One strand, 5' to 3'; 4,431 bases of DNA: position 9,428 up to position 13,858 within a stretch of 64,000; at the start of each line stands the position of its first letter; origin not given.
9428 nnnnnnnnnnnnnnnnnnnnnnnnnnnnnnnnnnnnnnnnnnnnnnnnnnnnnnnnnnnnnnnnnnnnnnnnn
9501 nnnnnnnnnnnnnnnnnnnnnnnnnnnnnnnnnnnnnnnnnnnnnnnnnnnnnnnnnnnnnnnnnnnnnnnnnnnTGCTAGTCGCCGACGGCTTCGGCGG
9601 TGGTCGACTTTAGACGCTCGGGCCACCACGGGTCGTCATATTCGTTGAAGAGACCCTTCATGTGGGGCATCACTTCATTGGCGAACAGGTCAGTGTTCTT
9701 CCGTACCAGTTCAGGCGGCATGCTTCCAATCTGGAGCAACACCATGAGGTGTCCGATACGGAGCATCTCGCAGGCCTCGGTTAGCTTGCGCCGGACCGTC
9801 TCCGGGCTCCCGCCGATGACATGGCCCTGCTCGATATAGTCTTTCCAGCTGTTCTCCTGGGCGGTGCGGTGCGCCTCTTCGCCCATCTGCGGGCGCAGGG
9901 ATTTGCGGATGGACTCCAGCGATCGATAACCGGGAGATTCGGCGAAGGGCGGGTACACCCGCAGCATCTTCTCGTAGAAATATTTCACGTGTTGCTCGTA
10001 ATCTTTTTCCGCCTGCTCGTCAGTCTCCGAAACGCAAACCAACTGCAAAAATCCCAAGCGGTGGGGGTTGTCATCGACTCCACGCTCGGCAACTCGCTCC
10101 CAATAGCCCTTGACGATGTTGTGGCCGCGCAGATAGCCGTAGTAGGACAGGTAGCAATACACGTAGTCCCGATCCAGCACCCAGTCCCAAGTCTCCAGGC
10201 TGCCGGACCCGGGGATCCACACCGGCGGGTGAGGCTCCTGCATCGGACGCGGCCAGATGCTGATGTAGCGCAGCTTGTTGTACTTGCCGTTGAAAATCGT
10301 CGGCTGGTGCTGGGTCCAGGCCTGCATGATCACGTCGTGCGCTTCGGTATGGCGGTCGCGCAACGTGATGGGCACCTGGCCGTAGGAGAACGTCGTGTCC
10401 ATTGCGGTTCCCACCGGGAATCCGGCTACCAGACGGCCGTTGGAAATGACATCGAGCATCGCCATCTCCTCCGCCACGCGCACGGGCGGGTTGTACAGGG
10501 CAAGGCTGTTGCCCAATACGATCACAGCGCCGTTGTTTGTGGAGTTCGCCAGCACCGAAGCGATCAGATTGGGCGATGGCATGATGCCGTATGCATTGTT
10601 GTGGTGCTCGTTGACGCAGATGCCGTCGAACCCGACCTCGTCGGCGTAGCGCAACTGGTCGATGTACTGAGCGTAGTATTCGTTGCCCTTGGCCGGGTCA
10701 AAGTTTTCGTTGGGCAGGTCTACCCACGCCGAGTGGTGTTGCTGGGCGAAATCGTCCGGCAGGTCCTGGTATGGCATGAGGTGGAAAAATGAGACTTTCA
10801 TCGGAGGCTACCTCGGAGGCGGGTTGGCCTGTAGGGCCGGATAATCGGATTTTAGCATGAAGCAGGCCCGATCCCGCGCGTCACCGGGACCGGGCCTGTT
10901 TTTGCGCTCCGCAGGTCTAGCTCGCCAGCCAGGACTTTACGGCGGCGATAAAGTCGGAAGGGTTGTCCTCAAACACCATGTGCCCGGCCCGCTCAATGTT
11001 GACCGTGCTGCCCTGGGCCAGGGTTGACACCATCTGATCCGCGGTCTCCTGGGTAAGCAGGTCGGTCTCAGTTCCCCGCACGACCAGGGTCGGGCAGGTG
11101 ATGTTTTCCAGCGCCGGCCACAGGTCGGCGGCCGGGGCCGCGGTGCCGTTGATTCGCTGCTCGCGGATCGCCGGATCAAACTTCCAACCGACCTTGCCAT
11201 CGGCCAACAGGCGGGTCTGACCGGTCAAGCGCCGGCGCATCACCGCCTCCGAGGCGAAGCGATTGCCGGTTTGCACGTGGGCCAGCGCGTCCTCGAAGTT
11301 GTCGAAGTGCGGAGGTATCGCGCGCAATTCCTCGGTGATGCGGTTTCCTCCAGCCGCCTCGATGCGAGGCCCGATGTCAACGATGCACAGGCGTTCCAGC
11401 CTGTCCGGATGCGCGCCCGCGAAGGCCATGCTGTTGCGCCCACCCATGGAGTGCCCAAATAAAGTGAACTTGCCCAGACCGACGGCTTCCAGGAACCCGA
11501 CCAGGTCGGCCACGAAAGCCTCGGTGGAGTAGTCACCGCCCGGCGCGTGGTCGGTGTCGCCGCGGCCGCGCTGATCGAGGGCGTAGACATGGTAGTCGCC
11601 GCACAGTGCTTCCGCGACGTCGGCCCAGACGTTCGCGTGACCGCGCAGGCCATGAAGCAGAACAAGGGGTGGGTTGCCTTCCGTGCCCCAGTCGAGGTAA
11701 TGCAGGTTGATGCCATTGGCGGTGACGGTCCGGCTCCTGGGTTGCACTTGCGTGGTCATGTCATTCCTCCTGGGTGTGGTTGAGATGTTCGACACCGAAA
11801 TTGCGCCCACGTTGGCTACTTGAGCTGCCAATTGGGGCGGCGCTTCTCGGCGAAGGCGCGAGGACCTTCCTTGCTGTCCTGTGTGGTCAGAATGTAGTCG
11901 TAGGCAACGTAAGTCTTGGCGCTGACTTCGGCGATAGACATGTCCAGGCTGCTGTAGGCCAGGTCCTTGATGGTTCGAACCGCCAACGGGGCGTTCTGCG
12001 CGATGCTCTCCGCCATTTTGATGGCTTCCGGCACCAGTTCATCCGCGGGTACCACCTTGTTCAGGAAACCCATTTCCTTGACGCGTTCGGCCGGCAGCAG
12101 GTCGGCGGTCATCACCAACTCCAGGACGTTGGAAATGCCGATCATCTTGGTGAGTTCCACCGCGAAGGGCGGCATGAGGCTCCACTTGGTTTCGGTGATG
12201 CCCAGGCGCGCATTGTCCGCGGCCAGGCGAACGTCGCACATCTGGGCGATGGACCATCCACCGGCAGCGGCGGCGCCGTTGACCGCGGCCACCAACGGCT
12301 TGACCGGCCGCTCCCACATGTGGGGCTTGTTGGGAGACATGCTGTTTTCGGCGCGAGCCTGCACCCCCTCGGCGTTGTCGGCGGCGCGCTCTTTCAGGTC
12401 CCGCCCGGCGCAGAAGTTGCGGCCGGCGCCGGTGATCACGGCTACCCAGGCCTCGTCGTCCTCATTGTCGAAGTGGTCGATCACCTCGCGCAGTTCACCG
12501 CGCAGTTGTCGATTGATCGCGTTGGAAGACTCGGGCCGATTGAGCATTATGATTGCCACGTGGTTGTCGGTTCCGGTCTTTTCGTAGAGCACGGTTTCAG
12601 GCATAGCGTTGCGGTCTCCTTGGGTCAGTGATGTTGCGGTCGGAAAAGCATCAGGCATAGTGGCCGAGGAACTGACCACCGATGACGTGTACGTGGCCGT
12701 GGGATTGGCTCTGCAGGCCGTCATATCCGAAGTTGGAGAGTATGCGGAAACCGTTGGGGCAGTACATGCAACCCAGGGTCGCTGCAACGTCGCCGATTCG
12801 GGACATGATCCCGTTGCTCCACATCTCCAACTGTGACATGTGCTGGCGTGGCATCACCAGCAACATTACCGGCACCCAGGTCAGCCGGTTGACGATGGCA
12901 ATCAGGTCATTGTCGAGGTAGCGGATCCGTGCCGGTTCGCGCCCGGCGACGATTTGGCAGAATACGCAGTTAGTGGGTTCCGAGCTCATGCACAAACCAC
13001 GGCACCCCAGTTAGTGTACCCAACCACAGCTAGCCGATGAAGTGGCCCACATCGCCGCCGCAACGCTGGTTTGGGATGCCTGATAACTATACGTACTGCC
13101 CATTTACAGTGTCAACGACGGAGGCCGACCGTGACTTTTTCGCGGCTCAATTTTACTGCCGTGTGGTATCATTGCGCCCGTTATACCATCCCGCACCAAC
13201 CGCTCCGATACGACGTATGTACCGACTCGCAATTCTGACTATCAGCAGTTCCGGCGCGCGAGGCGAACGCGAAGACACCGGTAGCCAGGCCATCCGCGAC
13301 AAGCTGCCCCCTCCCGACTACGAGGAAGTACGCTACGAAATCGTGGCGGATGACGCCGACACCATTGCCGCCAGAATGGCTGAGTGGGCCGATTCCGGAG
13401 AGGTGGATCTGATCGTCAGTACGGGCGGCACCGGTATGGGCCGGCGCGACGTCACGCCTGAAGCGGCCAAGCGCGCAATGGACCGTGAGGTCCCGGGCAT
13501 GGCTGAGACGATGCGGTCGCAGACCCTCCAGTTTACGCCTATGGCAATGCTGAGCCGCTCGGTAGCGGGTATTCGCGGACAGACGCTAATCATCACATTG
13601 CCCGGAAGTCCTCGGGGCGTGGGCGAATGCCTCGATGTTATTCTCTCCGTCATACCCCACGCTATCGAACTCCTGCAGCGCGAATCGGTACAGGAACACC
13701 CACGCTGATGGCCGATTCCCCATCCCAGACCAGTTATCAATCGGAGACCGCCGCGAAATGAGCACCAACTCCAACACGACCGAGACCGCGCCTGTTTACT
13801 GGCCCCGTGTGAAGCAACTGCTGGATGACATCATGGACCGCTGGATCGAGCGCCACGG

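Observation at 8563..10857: Tightly packed three-gene operon: LLM flavin oxidoreductase, PaREP1/HEPN-like protein, candidate seleno-redoxin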

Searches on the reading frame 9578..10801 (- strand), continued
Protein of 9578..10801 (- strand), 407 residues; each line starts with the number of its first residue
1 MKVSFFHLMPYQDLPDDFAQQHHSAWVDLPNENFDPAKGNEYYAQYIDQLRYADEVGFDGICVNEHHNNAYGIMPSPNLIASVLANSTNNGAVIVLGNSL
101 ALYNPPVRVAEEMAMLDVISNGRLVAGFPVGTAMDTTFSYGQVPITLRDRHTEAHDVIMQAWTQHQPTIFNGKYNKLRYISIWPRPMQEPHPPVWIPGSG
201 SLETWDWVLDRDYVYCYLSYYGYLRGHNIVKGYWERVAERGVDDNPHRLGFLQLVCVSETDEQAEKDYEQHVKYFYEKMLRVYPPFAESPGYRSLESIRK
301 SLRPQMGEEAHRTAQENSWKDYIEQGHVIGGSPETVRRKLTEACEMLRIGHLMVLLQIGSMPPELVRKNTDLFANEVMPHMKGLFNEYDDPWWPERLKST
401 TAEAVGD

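Call 54: find_encoding_contigs(protein=P0254, flank=4000, max_places=2)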
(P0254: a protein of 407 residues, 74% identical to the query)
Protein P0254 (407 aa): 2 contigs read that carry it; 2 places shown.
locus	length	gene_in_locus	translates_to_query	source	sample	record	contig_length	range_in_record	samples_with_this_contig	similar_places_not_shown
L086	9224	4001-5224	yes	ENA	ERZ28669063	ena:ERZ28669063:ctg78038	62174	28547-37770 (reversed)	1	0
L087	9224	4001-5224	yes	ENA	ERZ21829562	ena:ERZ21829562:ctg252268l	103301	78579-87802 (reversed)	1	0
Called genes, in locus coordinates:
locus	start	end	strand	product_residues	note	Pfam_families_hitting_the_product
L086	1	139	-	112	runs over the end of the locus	-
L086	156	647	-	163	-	PF00994:MoCF_biosynth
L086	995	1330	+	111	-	PF11969:DcpS_C, PF01230:HIT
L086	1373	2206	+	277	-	PF02353:CMAS (weak), PF01209:Ubie_methyltran (weak), PF13489:Methyltransf_23, PF13649:Methyltransf_25, PF13847:Methyltransf_31, PF08241:Methyltransf_11, PF08242:Methyltransf_12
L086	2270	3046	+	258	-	PF00378:ECH_1, PF16113:ECH_2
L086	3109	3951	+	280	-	PF12146:Hydrolase_4, PF00561:Abhydrolase_1, PF12697:Abhydrolase_6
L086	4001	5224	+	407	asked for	PF00296:Bac_luciferase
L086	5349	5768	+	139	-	PF00903:Glyoxalase, PF22656:At5g48480-like_N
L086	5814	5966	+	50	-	-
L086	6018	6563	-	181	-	PF01019:G_glu_transpept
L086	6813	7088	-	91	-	PF01019:G_glu_transpept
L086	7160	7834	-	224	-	PF01019:G_glu_transpept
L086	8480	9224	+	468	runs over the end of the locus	PF08811:DUF1800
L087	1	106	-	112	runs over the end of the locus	-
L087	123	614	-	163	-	PF00994:MoCF_biosynth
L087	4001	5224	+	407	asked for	PF00296:Bac_luciferase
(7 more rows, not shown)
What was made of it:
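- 74%: HIT-(methyltransferase)-ECH-ABH-LLM-glyoxalase (call 54).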

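Call 55: find_encoding_contigs(protein=P0302, flank=4000, max_places=2)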
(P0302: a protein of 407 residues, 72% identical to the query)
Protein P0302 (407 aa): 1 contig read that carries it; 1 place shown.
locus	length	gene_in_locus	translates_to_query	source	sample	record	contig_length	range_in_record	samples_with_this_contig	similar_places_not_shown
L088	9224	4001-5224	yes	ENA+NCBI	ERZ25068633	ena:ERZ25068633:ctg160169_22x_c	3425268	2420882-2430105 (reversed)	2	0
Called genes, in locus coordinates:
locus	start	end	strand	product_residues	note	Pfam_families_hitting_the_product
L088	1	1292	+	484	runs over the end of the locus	PF22039:HUTI_composite_bact (weak), PF01979:Amidohydro_1, PF07969:Amidohydro_3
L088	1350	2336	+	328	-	-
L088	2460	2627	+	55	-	PF15919:HicB_lk_antitox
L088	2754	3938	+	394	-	PF00296:Bac_luciferase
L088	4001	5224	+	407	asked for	PF00296:Bac_luciferase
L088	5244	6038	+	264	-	PF00561:Abhydrolase_1, PF12146:Hydrolase_4, PF12697:Abhydrolase_6, PF00561:Abhydrolase_1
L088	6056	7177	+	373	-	PF04909:Amidohydro_2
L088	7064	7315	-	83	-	-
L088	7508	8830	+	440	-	-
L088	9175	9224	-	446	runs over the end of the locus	PF01656:CbiA (faint), PF02881:SRP54_N, PF13401:AAA_22 (weak), PF00448:SRP54, PF02978:SRP_SPB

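Call 71: find_encoding_contigs(protein=P0242, flank=3500, max_places=8)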
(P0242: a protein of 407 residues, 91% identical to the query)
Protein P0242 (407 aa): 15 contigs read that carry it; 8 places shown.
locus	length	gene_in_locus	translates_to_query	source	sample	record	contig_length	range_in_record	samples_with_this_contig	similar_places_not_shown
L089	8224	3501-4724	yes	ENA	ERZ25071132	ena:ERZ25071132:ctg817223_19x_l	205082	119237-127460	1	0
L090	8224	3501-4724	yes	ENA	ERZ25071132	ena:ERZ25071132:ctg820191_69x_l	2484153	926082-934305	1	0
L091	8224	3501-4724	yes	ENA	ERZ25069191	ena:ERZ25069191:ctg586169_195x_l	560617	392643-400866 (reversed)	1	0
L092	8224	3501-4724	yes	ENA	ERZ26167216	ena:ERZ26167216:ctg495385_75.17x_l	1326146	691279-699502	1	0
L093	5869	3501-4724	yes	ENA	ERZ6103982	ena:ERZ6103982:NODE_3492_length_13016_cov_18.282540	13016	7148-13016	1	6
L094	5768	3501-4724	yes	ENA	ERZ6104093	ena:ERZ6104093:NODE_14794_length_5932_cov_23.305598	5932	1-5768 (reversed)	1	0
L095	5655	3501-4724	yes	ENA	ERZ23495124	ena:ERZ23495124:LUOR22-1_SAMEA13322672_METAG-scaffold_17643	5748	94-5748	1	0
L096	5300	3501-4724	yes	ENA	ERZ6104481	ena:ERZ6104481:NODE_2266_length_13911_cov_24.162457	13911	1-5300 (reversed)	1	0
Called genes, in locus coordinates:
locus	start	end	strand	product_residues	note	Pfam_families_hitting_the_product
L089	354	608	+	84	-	-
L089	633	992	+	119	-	PF01230:HIT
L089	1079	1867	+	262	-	PF00378:ECH_1, PF16113:ECH_2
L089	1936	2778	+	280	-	PF12146:Hydrolase_4, PF00561:Abhydrolase_1, PF00975:Thioesterase (weak), PF12697:Abhydrolase_6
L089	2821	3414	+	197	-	PF05685:Uma2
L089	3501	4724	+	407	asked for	PF00296:Bac_luciferase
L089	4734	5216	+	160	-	PF05942:PaREP1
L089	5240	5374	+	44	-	-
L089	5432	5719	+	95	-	-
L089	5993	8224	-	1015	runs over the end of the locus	PF13510:Fer2_4, PF12838:Fer4_7 (weak), PF13183:Fer4_8 (weak), PF13187:Fer4_9 (weak), PF14697:Fer4_21 (weak), PF04879:Molybdop_Fe4S4, PF00384:Molybdopterin, PF01568:Molydop_binding, +2 more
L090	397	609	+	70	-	-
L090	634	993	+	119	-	PF01230:HIT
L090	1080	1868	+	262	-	PF00378:ECH_1, PF16113:ECH_2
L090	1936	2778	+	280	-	PF12146:Hydrolase_4, PF00561:Abhydrolase_1, PF00975:Thioesterase (weak), PF12697:Abhydrolase_6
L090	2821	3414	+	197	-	PF05685:Uma2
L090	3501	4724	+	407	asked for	PF00296:Bac_luciferase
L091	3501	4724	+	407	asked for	PF00296:Bac_luciferase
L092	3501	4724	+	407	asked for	PF00296:Bac_luciferase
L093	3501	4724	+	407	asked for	PF00296:Bac_luciferase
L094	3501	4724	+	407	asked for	PF00296:Bac_luciferase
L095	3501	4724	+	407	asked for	PF00296:Bac_luciferase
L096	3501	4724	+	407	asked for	PF00296:Bac_luciferase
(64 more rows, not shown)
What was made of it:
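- The LLM-PaREP1-redoxin unit stays intact while the downstream flank changes between FDH, unknown genes and transposases (call 71).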

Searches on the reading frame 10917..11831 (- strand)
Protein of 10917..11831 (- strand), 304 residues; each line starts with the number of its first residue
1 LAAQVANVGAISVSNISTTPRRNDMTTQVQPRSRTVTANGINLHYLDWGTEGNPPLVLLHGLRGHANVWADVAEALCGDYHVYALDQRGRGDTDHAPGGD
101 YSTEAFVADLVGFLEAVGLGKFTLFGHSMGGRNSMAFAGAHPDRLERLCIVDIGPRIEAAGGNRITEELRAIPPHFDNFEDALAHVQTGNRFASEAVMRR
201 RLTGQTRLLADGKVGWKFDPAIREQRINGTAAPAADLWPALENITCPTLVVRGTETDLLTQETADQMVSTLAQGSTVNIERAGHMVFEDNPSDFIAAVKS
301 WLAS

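Call 21: search_protein_families(library=pfam, proteins=[window:10917-11831:-], max_evalue=0.001)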
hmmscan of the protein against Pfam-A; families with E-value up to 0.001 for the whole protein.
window:10917-11831:- (304 aa): 4 families
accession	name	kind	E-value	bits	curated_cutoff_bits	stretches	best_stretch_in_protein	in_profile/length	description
PF00561.26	Abhydrolase_1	-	1.2e-28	100.9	25.8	1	54-291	1-245/245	alpha/beta hydrolase fold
PF12697.13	Abhydrolase_6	-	4.4e-26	93.3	26.3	1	56-297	1-216/217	Alpha/beta hydrolase family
PF12146.15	Hydrolase_4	-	2e-19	70.3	27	1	56-289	7-237/239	Serine aminopeptidase, S33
PF00975.26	Thioesterase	-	1.4e-05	25.9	26.4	1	55-194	2-143/226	Thioesterase domain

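Call 72: search_protein_families(library=ncbifam, proteins=[window:10917-11831:-], max_evalue=1e-10)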
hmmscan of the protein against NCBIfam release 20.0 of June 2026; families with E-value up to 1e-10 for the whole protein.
window:10917-11831:- (304 aa): 21 families
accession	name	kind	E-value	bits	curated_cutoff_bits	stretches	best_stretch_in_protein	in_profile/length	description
TIGR02427.1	protocat_pcaD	equivalog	4.8e-26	91.6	255.85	1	43-159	2-118/251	3-oxoadipate enol-lactonase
NF051488.1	bifunc_PcaDC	exception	5.1e-26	91.7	390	1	49-302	8-250/375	bifunctional 3-oxoadipate enol-lactonase/4-carboxymuconolactone decarboxylase PcaDC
NF011457.0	PRK14875.1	equivalog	6.5e-24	84.6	307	1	21-151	100-229/372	acetoin dehydrogenase dihydrolipoyllysine-residue acetyltransferase subunit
TIGR03695.1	menH_SHCHC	equivalog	1e-23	84.1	208.55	1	53-153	2-104/252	2-succinyl-6-hydroxy-2,4-cyclohexadiene-1-carboxylate synthase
NF050089.1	i_nPHAscl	equivalog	5.7e-22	78.1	300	1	39-151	5-115/288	intracellular short-chain-length polyhydroxyalkanoate depolymerase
NF007954.0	PRK10673.1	equivalog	5.8e-22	78.2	399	1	52-303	15-253/255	esterase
NF051487.1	bifunc_PcaCD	exception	7.8e-21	74.6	430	1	34-303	149-412/413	bifunctional 4-carboxymuconolactone decarboxylase/3-oxoadipate enol-lactonase PcaCD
NF002938.0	PRK03592.1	equivalog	4e-18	65.8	241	1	26-152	5-128/298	haloalkane dehalogenase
TIGR03611.1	RutD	equivalog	4.8e-18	65.5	238.5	1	50-155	10-115/258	pyrimidine utilization protein D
TIGR01250.1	pro_imino_pep_2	subfamily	9.2e-17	61.5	167.65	0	34-150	5-126/288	proline iminopeptidase-family hydrolase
NF045632.1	hydroxlase_HsaD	equivalog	3.5e-16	59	400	1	27-151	8-135/290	4,5:9,10-diseco-3-hydroxy-5,9,17-trioxoandrosta-1(10),2-diene-4-oate hydrolase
TIGR01738.1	bioH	equivalog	3.9e-15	56.2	206.95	1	51-299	2-242/245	pimeloyl-ACP methyl ester esterase BioH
NF004514.1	PRK05855.1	equivalog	2.1e-14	53.1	455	1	33-131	2-102/578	SDR family oxidoreductase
NF052610.1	macro_16_ester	equivalog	3.1e-14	53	420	1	34-300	4-278/281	alpha/beta fold macrolide esterase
TIGR03056.1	bchO_mg_che_rel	equivalog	5.6e-14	51.8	172.55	0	33-133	8-108/278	alpha/beta fold hydrolase BchO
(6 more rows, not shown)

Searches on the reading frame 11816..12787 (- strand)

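Call 21: search_protein_families(library=pfam, proteins=[window:11816-12787:-], max_evalue=0.001)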
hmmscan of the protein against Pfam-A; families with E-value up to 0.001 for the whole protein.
window:11816-12787:- (323 aa): 2 families
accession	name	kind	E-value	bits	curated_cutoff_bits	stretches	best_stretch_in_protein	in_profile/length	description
PF00378.25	ECH_1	-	8.7e-53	179.6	27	1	74-321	3-249/251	Enoyl-CoA hydratase/isomerase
PF16113.10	ECH_2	-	5.6e-21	75.8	27.2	1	78-251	2-177/335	Enoyl-CoA hydratase/isomerase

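Call 72: search_protein_families(library=ncbifam, proteins=[window:11816-12787:-], max_evalue=1e-10)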
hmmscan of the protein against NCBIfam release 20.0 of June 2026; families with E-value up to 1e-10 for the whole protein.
window:11816-12787:- (323 aa): 64 families (the best 25 are shown)
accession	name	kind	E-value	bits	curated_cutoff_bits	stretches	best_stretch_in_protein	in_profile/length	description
NF051848.1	EnCoAHydtEchA19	equivalog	3e-65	220.4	400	1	74-321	7-256/258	enoyl-CoA hydratase EchA19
NF042430.2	EnCoAhydt_DpgD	equivalog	8.1e-57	192.6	400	1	74-321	4-256/258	enoyl-CoA-hydratase DpgD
NF006100.0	PRK08252.1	subfamily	4.6e-54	183.7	282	1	73-321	9-252/254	crotonase/enoyl-CoA hydratase family protein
NF005864.0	PRK07799.1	equivalog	8.3e-54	182.5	316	1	74-322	15-265/266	crotonase/enoyl-CoA hydratase family protein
NF005802.0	PRK07657.1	equivalog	7.9e-53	179.6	363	1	72-320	9-257/260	enoyl-CoA hydratase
NF004840.0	PRK06190.1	equivalog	1.6e-49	168.9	253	1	72-290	9-226/260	enoyl-CoA hydratase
NF006007.0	PRK08138.1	subfamily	2.3e-46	158.3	355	1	71-321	12-259/261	enoyl-CoA hydratase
NF004475.0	PRK05809.1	subfamily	1.8e-45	155.5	394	1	73-321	10-258/260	short-chain-enoyl-CoA hydratase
NF004857.0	PRK06210.1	equivalog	3.2e-45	154.7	341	1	63-321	7-273/275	enoyl-CoA hydratase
NF005073.0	PRK06495.1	subfamily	5.7e-45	153.6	296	1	70-321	7-255/257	enoyl-CoA hydratase/isomerase family protein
NF005803.0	PRK07658.1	equivalog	6.7e-44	150.2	313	1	73-321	8-255/257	enoyl-CoA hydratase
NF004517.0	PRK05862.1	equivalog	3.1e-43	148.1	396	1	73-321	10-255/257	enoyl-CoA hydratase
NF006109.0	PRK08260.1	subfamily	4e-43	147.8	320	1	73-321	10-276/296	enoyl-CoA hydratase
NF006108.0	PRK08259.1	equivalog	3.1e-42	144.9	273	1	73-314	9-246/256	crotonase/enoyl-CoA hydratase family protein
NF006008.0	PRK08139.1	equivalog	7.5e-42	143.7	313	1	66-321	12-264/266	enoyl-CoA hydratase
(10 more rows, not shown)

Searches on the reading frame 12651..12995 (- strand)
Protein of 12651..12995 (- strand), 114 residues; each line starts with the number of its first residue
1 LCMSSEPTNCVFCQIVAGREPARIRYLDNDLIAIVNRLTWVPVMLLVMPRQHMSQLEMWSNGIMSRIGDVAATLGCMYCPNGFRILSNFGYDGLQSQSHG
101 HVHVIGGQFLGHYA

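Call 21: search_protein_families(library=pfam, proteins=[window:12651-12995:-], max_evalue=0.001)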
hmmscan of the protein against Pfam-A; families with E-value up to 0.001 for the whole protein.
window:12651-12995:- (114 aa): 2 families
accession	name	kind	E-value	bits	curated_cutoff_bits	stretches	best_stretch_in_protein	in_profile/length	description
PF01230.28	HIT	-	7.2e-09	36.6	21.5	1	20-108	4-96/98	HIT domain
PF11969.13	DcpS_C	-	2.2e-06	28.5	24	1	9-108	1-103/114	Scavenger mRNA decapping enzyme C-term binding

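Call 72: search_protein_families(library=ncbifam, proteins=[window:12651-12995:-], max_evalue=1e-10)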
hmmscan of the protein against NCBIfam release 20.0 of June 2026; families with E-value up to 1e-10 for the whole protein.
window:12651-12995:- (114 aa): 0 families

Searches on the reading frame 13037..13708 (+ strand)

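Call 21: search_protein_families(library=pfam, proteins=[window:13037-13708:+], max_evalue=0.001)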
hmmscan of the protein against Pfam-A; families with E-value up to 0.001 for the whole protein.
window:13037-13708:+ (223 aa): 1 family
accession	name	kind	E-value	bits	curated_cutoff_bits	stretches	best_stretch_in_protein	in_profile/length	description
PF00994.29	MoCF_biosynth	-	3.3e-29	101.9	26.6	1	65-206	1-142/144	Probable molybdopterin binding domain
